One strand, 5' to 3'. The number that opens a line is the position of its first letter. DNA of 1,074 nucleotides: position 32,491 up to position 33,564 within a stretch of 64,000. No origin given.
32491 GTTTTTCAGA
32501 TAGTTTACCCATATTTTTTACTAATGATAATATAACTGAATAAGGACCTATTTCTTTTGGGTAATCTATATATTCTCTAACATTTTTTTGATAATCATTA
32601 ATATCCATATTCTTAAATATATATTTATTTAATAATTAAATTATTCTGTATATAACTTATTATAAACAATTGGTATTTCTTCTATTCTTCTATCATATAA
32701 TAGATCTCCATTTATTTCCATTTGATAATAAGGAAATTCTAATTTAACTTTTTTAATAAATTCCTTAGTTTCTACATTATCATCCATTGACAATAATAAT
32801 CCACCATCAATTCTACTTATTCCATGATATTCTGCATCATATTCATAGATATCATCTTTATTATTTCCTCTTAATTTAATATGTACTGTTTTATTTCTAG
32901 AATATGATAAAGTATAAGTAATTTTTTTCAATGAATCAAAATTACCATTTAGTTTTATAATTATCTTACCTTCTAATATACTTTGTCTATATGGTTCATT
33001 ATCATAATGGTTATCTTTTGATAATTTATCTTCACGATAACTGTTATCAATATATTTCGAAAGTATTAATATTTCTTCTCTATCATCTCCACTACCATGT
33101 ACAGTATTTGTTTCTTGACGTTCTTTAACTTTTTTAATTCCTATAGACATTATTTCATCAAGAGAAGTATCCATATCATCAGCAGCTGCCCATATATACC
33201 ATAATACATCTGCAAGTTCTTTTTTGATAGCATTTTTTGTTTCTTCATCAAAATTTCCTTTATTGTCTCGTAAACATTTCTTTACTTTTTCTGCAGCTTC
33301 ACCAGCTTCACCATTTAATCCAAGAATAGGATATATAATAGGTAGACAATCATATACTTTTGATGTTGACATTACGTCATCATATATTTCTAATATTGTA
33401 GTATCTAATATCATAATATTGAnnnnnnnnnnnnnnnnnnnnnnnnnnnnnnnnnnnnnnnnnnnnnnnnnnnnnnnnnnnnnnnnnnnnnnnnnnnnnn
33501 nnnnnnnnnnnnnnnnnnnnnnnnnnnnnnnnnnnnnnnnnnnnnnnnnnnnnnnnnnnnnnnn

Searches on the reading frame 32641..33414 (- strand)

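Call 33: search_protein_families(library=pfam, proteins=[window:32641-33414:-], max_evalue=0.001)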
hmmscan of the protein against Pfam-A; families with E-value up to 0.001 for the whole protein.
window:32641-33414:- (257 aa): 1 family
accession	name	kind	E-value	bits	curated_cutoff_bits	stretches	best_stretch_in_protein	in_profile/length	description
PF03819.22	MazG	-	7.2e-07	29.8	22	1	32-101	9-71/74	MazG nucleotide pyrophosphohydrolase domain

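Call 80: search_protein_families(library=phrogs, proteins=[window:32641-33414:-], max_evalue=0.001)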
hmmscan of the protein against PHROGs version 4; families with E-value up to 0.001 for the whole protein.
window:32641-33414:- (257 aa): 2 families
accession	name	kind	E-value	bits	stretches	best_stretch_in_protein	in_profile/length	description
phrog_229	-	other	1.9e-23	84.4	1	26-114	275-360/533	MazG-like pyrophosphatase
phrog_22758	-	other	1.6e-09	38.8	1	32-99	136-202/221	MazG-like pyrophosphatase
